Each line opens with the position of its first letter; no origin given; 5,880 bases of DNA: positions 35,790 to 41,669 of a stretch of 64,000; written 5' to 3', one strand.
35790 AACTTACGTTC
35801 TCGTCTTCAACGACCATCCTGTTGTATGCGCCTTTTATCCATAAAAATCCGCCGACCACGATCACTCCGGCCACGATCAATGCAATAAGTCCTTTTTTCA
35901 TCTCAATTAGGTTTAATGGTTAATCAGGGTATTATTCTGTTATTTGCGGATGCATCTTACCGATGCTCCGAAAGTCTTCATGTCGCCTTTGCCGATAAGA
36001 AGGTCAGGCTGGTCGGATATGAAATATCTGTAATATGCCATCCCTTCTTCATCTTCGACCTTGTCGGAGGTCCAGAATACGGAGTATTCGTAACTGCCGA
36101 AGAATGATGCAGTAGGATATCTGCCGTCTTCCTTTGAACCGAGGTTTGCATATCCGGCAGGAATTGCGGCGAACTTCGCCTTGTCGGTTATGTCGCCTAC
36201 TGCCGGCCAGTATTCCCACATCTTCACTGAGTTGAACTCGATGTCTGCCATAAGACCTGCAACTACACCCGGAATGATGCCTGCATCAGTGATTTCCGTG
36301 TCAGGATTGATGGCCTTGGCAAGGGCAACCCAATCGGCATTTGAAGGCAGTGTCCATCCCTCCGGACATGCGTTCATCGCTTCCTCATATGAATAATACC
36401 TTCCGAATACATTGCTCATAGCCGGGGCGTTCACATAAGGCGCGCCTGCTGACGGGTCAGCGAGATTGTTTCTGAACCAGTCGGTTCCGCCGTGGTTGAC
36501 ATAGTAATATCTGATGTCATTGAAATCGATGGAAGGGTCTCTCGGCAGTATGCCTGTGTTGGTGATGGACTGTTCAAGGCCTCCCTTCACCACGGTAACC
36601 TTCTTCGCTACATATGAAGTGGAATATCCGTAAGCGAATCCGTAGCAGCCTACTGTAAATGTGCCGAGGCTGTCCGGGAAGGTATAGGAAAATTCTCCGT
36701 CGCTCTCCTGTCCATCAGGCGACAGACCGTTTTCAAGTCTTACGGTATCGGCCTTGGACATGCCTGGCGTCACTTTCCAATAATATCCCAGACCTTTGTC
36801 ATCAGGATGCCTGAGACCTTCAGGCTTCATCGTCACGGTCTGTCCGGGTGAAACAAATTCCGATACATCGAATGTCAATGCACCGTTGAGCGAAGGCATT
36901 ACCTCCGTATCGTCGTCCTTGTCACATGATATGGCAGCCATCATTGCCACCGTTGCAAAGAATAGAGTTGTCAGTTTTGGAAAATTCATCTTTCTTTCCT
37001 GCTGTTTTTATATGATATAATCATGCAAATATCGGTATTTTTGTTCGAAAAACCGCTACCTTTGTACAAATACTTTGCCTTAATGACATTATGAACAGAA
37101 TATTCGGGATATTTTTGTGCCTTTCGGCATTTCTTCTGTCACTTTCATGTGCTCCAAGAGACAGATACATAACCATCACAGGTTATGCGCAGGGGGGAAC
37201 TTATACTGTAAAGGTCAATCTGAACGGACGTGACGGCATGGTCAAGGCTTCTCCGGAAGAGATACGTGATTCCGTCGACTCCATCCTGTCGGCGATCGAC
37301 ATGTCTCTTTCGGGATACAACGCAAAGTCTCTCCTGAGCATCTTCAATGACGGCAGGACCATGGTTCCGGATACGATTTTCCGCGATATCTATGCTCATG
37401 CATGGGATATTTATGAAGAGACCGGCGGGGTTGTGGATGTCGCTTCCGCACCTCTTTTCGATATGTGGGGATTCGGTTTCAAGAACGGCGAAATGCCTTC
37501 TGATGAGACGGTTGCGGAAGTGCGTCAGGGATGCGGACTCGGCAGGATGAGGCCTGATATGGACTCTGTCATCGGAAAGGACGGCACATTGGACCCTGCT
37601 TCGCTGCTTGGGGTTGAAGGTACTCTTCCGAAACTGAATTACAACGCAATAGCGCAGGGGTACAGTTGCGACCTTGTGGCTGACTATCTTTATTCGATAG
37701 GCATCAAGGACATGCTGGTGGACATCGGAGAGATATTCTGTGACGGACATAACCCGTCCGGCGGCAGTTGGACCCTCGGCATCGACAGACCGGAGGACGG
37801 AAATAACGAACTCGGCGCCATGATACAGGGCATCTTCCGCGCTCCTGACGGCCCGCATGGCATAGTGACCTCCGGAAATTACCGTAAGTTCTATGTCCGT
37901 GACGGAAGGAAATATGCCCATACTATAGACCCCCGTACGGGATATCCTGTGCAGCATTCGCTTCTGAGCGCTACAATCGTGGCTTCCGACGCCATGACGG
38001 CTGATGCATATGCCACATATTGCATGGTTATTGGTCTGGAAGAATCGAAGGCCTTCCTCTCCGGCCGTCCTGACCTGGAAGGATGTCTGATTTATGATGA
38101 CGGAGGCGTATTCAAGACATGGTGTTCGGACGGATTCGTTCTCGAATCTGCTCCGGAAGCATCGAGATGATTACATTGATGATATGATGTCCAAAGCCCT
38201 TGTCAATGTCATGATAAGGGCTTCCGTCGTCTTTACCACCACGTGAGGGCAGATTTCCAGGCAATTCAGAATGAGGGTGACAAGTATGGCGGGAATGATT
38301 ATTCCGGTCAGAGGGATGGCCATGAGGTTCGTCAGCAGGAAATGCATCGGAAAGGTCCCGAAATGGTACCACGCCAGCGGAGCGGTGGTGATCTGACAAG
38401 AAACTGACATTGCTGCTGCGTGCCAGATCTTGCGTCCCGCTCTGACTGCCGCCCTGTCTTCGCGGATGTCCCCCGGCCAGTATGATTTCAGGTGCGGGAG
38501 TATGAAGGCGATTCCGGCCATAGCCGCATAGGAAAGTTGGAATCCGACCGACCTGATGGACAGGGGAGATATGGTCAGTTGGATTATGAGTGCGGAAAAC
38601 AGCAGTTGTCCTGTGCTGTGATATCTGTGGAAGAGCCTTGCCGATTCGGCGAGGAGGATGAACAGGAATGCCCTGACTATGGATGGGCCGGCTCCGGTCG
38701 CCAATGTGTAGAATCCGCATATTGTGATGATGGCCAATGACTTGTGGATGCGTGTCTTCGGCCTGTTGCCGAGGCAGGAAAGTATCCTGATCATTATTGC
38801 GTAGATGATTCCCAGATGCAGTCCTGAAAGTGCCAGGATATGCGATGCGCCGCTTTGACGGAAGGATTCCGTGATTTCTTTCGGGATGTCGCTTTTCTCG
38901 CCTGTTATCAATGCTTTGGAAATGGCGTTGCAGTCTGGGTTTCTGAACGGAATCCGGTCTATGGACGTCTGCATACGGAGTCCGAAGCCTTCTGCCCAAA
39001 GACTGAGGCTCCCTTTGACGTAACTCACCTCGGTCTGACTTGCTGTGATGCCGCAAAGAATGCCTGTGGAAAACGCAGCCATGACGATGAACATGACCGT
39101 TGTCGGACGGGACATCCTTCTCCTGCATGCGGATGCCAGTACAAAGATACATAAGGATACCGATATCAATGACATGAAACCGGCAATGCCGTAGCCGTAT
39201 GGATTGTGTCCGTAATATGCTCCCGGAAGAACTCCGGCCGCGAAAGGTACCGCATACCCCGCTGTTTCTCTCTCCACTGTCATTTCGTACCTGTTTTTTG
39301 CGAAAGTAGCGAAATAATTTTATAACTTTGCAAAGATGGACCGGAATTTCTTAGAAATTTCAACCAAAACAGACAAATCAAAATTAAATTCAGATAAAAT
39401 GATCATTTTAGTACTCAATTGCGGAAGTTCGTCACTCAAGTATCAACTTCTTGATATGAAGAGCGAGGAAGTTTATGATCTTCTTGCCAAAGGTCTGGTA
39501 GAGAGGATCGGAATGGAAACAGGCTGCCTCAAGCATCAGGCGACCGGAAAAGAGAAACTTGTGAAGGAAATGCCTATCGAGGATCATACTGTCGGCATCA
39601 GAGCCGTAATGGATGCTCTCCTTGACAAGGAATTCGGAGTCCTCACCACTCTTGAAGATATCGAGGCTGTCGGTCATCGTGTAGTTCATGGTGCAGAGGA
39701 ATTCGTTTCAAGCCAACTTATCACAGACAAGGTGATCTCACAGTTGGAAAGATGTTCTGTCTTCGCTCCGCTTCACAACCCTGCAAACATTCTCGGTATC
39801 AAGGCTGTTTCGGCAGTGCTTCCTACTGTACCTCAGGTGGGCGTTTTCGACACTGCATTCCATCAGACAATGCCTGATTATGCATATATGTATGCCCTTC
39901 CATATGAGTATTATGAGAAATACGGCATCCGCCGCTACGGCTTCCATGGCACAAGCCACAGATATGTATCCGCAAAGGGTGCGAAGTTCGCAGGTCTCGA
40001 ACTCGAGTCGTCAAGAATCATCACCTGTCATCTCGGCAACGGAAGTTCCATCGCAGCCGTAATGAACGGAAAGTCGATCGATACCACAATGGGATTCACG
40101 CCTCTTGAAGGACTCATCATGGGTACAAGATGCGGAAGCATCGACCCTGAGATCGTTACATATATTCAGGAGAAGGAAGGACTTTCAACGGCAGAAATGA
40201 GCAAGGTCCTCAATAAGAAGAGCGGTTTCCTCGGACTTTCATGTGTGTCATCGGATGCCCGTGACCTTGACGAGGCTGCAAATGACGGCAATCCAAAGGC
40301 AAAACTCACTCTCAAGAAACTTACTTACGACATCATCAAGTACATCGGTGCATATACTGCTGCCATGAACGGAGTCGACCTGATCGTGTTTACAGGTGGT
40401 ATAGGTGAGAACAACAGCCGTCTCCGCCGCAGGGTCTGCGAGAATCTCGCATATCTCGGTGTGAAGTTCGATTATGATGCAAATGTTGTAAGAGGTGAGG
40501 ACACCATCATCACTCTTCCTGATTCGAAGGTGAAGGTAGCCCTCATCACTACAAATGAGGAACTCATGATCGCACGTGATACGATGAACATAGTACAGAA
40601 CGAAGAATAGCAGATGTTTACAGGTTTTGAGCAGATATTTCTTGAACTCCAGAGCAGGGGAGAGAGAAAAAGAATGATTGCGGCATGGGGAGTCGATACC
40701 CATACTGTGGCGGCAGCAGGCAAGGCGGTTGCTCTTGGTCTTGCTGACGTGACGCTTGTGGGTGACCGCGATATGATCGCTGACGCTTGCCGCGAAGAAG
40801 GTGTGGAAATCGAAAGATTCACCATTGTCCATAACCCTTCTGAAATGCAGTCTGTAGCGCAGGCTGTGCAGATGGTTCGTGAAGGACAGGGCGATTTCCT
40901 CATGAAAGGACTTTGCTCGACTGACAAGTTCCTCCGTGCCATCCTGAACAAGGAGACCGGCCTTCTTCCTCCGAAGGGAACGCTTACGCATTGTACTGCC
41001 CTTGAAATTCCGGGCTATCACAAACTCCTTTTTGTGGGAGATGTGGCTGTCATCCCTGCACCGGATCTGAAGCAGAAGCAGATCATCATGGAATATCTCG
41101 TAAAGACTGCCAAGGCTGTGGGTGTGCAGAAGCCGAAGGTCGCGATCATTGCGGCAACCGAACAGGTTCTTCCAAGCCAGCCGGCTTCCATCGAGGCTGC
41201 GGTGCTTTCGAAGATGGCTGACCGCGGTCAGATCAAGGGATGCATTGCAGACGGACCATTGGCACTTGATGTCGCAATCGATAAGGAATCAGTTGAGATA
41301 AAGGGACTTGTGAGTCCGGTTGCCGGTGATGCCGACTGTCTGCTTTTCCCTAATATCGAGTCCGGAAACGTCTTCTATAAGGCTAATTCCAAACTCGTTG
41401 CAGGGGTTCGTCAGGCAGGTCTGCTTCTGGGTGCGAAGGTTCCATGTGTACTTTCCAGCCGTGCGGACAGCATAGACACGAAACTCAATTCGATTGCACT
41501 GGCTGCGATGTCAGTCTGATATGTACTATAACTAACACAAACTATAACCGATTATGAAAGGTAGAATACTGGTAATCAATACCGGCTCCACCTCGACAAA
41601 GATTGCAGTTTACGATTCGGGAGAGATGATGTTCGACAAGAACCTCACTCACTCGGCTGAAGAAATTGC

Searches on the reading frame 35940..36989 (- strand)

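Call 6: search_protein_families(library=pfam, proteins=[window:35940-36989:-])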
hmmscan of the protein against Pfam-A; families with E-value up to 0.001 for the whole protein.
window:35940-36989:- (349 aa): 1 family
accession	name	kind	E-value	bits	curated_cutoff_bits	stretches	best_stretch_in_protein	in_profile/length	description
PF09603.15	Fib_succ_major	-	2.5e-21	77.2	33.9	1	168-348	5-187/187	Fibrobacter succinogenes major domain (Fib_succ_major)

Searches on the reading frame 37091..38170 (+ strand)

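Call 6: search_protein_families(library=pfam, proteins=[window:37091-38170:+])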
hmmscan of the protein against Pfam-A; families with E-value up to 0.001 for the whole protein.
window:37091-38170:+ (359 aa): 1 family
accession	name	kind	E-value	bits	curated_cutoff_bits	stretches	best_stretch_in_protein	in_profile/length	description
PF02424.20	ApbE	-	1.2e-60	205.7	25.6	1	37-330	4-263/266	ApbE family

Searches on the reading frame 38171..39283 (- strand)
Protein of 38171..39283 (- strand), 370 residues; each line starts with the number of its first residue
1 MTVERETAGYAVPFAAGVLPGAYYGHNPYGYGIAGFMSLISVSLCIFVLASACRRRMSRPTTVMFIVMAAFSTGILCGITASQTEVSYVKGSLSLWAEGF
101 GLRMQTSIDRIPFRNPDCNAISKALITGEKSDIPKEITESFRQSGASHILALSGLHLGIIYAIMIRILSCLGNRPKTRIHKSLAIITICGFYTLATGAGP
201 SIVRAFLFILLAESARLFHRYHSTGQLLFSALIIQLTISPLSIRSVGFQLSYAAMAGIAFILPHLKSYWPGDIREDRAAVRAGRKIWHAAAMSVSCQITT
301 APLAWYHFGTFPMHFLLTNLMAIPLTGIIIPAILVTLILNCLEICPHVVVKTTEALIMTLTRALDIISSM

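Call 6: search_protein_families(library=pfam, proteins=[window:38171-39283:-])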
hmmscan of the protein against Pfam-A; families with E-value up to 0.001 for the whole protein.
window:38171-39283:- (370 aa): 1 family
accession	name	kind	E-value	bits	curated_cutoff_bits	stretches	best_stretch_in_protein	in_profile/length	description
PF03772.21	Competence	-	1.8e-51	175.5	23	1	125-369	1-237/270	Competence protein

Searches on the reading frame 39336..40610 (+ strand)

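Call 6: search_protein_families(library=pfam, proteins=[window:39336-40610:+])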
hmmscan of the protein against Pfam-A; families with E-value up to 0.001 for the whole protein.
window:39336-40610:+ (424 aa): 1 family
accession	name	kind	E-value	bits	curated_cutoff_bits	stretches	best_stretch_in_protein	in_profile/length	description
PF00871.23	Acetate_kinase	-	2.7e-153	510.7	22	1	24-414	2-392/392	Acetokinase family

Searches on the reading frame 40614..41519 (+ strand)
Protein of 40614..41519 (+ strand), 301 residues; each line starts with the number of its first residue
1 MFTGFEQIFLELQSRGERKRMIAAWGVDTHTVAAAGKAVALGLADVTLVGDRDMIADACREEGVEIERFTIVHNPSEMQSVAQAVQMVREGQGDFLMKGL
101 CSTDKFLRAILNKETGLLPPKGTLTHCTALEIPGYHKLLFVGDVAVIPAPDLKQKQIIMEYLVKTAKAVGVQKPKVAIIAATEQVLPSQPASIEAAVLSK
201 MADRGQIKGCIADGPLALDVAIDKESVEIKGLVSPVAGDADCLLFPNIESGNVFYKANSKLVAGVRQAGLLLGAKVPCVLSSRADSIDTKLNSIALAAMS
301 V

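Call 6: search_protein_families(library=pfam, proteins=[window:40614-41519:+])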
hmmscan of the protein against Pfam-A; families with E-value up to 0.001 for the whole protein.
window:40614-41519:+ (301 aa): 1 family
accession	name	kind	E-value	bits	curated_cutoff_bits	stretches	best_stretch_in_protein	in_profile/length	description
PF01515.24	PTA_PTB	-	5.1e-42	144.8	24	1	81-298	105-319/319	Phosphate acetyl/butaryl transferase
